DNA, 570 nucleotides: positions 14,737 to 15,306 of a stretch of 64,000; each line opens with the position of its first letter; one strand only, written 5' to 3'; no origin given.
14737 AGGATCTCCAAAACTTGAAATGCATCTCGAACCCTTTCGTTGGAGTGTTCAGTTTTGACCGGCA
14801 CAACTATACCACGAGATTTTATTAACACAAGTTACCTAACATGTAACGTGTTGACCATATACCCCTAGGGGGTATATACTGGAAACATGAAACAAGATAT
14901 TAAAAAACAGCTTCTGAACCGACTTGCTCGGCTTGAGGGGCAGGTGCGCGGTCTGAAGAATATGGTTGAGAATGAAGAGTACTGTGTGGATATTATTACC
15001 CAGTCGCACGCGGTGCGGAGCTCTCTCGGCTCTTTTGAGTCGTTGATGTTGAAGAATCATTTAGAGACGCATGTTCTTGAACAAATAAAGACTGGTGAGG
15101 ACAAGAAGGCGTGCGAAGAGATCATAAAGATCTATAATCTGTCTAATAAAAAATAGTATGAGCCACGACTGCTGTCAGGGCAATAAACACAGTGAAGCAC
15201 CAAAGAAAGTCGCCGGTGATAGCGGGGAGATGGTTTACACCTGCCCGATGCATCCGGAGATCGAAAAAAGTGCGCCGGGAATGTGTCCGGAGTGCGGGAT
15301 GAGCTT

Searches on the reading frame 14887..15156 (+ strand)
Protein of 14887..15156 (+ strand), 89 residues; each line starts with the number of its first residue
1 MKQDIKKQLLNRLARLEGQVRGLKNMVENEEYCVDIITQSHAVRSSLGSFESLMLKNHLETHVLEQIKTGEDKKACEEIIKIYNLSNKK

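Call 6: search_protein_families(library=pfam, proteins=[window:14887-15156:+])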
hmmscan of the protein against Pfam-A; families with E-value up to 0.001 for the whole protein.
window:14887-15156:+ (89 aa): 1 family
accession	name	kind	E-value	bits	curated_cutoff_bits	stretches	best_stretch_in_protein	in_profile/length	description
PF02583.22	Trns_repr_metal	-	5e-26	91.3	22.8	1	6-82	2-75/78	Metal-sensitive transcriptional repressor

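Call 10: find_homologous_proteins(query=window:14887-15153:+)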
Query window:14887-15153:+ (89 aa): 29 proteins with E <= 0.001 among 29 candidates.
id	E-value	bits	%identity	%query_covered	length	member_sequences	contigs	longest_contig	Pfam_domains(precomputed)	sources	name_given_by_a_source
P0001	1.6e-49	183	100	100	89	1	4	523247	PF02583.23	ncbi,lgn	ncbi:MAG: metal-sensitive transcriptional regulator [Candidatus Paceibacterota bacterium]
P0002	3.9e-39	150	82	100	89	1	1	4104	PF02583.23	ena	-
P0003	8.1e-36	139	75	100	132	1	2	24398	PF02583.23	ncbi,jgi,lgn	-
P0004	5.0e-27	111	57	100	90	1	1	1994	PF02583.23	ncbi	-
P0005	5.3e-27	111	61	99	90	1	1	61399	PF02583.23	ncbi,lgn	ncbi:MAG: metal-sensitive transcriptional regulator [Candidatus Spechtbacterales bacterium]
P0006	1.9e-26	109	62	100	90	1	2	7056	PF02583.23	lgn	-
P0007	2.3e-26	109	56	100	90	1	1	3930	PF02583.23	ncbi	-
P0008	3.8e-26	108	56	100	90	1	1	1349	PF02583.23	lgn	-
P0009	7.9e-26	107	58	100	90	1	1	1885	PF02583.23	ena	-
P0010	1.7e-25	106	61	99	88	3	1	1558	PF02583.23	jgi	jgi:DNA-binding FrmR family transcriptional regulator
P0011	2.7e-25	106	56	100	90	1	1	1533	PF02583.23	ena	-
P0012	2.8e-25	106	57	100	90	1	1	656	PF02583.23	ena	-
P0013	2.9e-25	106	63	99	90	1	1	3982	PF02583.23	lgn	-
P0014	3.2e-25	105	58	100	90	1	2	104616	PF02583.23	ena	-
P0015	6.4e-25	104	60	100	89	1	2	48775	PF02583.23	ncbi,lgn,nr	ncbi:MAG: metal-sensitive transcriptional regulator [bacterium]|nr:metal-sensitive transcriptional r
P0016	9.8e-25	104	62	100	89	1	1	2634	PF02583.23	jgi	-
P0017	1.4e-24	103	56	100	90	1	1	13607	PF02583.23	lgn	-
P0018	2.2e-24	103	60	100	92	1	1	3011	PF02583.23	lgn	-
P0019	3.8e-24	102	60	100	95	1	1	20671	PF02583.23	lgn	-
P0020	3.2e-23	99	57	99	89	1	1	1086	PF02583.23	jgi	-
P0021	2.2e-22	96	57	99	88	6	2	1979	PF02583.23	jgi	jgi:DNA-binding FrmR family transcriptional regulator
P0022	1.0e-21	94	57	91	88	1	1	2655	PF02583.23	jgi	jgi:CsoR family transcriptional regulator, copper-sensing transcriptional repressor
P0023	1.1e-21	94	52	99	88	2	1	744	PF02583.23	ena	-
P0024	1.8e-21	93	54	100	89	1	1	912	PF02583.23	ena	-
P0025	3.3e-19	86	49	99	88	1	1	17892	PF02583.23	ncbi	-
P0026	6.0e-19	85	48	99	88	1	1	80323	PF02583.23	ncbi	-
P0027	1.2e-13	69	49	96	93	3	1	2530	PF02583.23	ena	-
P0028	1.2e-12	65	48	93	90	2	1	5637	PF02583.23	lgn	-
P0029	9.7e-11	59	51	70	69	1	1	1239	PF02583.23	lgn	-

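Call 11: search_solved_structures(query=window:14887-15153:+, show_alignments=5, max_evalue=0.001)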
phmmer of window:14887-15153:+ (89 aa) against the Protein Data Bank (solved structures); distinct sequences matched with E-value up to 0.001: 10.
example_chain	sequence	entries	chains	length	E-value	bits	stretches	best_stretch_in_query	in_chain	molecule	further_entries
2hh7_A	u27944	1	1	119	3.5e-12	49.5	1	6-82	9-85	Hypothetical protein CsoR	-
4m1p_A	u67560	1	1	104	3.7e-12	49.4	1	3-82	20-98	Copper-sensitive operon repressor (CsoR)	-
6ahx_A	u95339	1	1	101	1.1e-11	47.9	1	5-83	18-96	Putative cytosolic protein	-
4adz_A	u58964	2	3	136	1.5e-11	47.5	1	6-70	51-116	CSOR | COPPER SENSITIVE OPERON REPRESSOR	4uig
5fmn_A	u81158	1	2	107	3.1e-09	40.2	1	3-71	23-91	INRS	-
7mq1_A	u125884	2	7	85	3e-08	37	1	9-74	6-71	Copper-sensing transcriptional repressor csoR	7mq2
3aai_A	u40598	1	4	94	3.5e-08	36.8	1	5-81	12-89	Copper homeostasis operon regulatory protein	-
5lcy_A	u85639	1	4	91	7e-08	35.8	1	5-75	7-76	Frmr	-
7mq3_A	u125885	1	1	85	7.8e-08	35.7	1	9-74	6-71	Copper-sensing transcriptional repressor csoR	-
5lbm_A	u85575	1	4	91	0.00017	25.1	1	5-60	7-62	Transcriptional repressor FrmR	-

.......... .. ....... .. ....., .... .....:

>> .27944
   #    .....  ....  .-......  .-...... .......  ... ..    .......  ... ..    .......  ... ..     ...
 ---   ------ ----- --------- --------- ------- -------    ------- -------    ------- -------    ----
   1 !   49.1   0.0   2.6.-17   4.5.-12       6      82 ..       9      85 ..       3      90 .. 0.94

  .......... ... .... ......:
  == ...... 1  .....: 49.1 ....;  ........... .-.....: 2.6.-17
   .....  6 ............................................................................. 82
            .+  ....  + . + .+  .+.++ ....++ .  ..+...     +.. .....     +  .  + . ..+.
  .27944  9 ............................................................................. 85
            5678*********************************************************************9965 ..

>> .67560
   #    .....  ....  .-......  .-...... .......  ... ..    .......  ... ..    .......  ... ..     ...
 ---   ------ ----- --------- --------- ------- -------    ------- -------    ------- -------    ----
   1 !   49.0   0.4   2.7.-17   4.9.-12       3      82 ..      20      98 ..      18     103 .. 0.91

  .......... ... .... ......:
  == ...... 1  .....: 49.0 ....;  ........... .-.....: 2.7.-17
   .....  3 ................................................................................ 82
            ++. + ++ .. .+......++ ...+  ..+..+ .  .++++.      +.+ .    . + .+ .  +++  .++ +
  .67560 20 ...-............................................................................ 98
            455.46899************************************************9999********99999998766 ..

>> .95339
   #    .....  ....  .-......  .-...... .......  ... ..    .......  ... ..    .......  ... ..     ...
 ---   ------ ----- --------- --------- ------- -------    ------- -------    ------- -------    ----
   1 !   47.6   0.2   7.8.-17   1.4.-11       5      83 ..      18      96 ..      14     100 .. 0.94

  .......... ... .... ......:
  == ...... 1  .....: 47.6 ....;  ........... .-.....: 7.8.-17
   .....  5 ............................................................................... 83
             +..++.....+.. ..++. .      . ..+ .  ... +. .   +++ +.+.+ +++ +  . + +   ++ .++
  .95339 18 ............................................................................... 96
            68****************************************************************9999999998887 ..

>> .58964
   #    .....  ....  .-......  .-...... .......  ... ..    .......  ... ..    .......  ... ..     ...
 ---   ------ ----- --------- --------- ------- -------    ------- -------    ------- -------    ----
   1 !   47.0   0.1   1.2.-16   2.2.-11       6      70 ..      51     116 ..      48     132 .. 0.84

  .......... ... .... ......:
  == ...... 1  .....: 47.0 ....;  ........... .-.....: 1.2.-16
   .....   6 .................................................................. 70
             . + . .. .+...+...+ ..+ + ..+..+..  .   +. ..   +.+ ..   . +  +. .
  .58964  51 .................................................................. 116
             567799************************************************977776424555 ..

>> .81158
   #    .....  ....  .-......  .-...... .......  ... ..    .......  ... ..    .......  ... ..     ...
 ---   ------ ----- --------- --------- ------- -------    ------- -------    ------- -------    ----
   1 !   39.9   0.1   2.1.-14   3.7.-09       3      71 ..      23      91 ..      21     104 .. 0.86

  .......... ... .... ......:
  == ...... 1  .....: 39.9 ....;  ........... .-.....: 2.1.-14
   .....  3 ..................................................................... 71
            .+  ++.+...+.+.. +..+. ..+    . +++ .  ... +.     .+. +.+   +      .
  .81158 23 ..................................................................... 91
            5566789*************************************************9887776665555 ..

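Call 13: find_related_loci(query=A1, collection=genome_contigs, flank=4000)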
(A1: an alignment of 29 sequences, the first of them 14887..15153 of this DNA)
Query A1 (89 aa) in genome_contigs; peptide patterns used: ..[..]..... (x = any residue, [..] = any of these).
600 stretches matched a pattern (row limit reached: there are more); 592 encode a relative of the query (tblastn E <= 1e-3); the best 80 are kept; 80 distinct loci.
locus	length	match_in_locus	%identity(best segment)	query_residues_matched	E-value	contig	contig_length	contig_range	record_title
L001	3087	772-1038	64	1-89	8e-36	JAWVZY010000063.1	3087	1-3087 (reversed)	MAG: Candidatus Spechtbacterales bacterium isolate HN14.bin.41 k141_2058683_length_3087_cov_6.0000, whole genome shotgun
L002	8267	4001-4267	62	1-89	2e-35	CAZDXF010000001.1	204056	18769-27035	MAG TPA_asm: uncultured Candidatus Saccharibacteria bacterium isolate SRP329715_co1_365 genome assembly, contig: NODE_38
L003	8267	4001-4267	63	1-89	3e-35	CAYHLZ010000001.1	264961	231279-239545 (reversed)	MAG TPA_asm: uncultured Candidatus Saccharibacteria bacterium isolate ERP119705_co13_60 genome assembly, contig: NODE_17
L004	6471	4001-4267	62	1-89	1e-33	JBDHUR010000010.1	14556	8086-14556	MAG: Candidatus Paceibacteria bacterium isolate AS-MESO-3CA.210 NODE_17917_length_14556_cov_6.525313, whole genome shotg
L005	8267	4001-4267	62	1-89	8e-34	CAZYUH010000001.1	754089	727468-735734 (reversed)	MAG TPA_asm: uncultured Candidatus Saccharibacteria bacterium isolate binchicken_co277_212 genome assembly, contig: NODE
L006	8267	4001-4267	62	1-89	8e-34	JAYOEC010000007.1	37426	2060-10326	MAG: Candidatus Paceibacterota bacterium isolate 139553_S155_concoct_bins.tsv.021 NODE_1426_length_37426_cov_7.724813, w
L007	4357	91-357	61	1-89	1e-33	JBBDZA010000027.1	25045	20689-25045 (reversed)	MAG: Parcubacteria group bacterium isolate LejiaD_47_45 Lejia_D_3205_length_25045_cov_28, whole genome shotgun sequence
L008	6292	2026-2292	61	1-89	1e-33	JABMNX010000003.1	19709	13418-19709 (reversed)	MAG: Candidatus Kaiserbacteria bacterium isolate bin.102 k141_184962, whole genome shotgun sequence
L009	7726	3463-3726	61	1-88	1e-33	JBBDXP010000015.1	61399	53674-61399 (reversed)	MAG: Candidatus Spechtbacterales bacterium isolate LejiaD_43_15 Lejia_D_888_length_61399_cov_9, whole genome shotgun seq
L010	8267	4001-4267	61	1-89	7e-33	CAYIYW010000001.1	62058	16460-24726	MAG TPA_asm: uncultured Candidatus Saccharibacteria bacterium isolate ERP119705_co9_37 genome assembly, contig: NODE_329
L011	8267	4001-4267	61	1-89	4e-33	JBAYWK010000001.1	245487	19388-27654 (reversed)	MAG: Candidatus Paceibacterota bacterium isolate SO_2016_LW3_81 scaffold00054_LW162_2016, whole genome shotgun sequence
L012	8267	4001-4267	62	1-89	6e-33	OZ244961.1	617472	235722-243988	MAG: Candidatus Paceibacterota bacterium isolate 63aa3da3-3836-4a92-b552-87f0a2bd5cc7 genome assembly, chromosome: 1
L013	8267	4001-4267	62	1-89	3e-32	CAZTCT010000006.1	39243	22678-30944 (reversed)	MAG TPA_asm: uncultured Candidatus Saccharibacteria bacterium isolate SRP329715_co1_218 genome assembly, contig: NODE_13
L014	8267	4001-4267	61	1-89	2e-32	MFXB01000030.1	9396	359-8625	MAG: Candidatus Peregrinibacteria bacterium RIFCSPLOWO2_01_FULL_48_20 rifcsplowo2_01_scaffold_26179, whole genome shotgu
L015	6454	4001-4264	58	1-88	9e-32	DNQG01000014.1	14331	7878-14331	MAG TPA_asm: Candidatus Magasanikbacteria bacterium isolate UBA10197 contig_6744, whole genome shotgun sequence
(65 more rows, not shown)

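Call 34: search_protein_families(library=ncbifam, proteins=[window:14887-15156:+], max_evalue=0.01)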
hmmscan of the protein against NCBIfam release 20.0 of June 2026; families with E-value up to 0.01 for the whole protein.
window:14887-15156:+ (89 aa): 3 families
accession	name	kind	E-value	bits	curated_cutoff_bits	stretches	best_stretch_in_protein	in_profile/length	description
NF052430.1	repress_RicR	exception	1.1e-15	57.9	175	1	6-73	8-75/93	copper-sensing transcriptional repressor RicR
NF011613.0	PRK15039.1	equivalog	2.3e-09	37.8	138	1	6-81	8-83/90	Ni(II)/Co(II)-binding transcriptional repressor RcnR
NF008464.0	PRK11352.1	equivalog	4.8e-08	33.3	133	1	4-82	6-85/91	formaldehyde-responsive transcriptional repressor FrmR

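Call 46: find_encoding_contigs(protein=P0001, flank=1000, max_places=4)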
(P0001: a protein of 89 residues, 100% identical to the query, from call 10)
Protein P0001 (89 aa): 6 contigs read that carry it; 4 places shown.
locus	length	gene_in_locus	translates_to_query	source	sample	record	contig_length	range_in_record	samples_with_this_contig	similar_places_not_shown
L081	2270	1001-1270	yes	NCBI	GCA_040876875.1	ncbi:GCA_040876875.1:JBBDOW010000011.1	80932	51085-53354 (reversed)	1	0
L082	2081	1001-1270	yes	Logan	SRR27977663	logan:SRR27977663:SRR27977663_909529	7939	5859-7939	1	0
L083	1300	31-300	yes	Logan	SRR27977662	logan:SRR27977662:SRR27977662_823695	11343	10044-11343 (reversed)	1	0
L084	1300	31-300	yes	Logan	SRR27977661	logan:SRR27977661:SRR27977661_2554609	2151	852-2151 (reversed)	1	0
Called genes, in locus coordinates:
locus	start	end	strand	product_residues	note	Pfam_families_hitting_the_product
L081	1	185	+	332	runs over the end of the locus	PF08950:DUF1861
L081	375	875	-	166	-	-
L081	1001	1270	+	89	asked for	PF02583:Trns_repr_metal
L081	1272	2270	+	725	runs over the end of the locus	PF19335:HMBD, PF00122:E1-E2_ATPase, PF12710:HAD (faint), PF00702:Hydrolase, PF13419:HAD_2 (faint), PF08282:Hydrolase_3 (faint)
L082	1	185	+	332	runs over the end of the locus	PF08950:DUF1861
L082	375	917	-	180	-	-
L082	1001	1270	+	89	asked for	PF02583:Trns_repr_metal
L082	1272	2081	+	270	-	?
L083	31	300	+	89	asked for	PF02583:Trns_repr_metal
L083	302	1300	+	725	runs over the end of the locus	PF19335:HMBD, PF00122:E1-E2_ATPase, PF12710:HAD (faint), PF00702:Hydrolase, PF13419:HAD_2 (faint), PF08282:Hydrolase_3 (faint)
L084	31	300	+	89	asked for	PF02583:Trns_repr_metal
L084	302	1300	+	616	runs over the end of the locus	?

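Call 47: find_encoding_contigs(protein=P0002, flank=1500, max_places=2)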
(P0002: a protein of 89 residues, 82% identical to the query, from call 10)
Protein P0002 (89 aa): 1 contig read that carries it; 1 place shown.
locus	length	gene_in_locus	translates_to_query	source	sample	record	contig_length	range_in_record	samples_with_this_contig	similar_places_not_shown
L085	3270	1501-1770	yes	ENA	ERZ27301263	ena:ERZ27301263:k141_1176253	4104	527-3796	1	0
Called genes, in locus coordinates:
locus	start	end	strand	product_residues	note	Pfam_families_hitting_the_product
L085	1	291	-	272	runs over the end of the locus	?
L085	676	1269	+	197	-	-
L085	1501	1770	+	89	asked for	PF02583:Trns_repr_metal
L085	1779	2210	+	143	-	-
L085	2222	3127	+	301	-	-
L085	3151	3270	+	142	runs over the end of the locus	?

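Call 48: find_encoding_contigs(protein=P0003, flank=1500, max_places=2)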
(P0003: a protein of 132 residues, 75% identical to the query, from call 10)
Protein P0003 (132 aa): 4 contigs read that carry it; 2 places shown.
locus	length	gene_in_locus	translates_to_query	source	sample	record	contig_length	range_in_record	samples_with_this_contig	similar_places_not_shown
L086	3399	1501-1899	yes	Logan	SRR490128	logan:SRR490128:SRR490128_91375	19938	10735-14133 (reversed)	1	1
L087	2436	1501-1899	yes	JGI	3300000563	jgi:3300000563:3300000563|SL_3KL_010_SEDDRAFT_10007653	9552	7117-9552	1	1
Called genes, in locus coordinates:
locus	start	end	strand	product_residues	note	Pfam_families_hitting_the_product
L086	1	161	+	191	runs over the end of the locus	PF06941:NT5C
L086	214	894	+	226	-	PF05552:MS_channel_1st_1 (weak)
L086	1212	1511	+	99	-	-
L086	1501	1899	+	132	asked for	PF02583:Trns_repr_metal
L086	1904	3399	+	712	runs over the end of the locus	PF19335:HMBD, PF00122:E1-E2_ATPase, PF00702:Hydrolase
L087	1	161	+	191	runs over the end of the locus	PF06941:NT5C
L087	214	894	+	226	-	PF05552:MS_channel_1st_1 (weak)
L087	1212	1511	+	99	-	-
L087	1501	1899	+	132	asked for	PF02583:Trns_repr_metal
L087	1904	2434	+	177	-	?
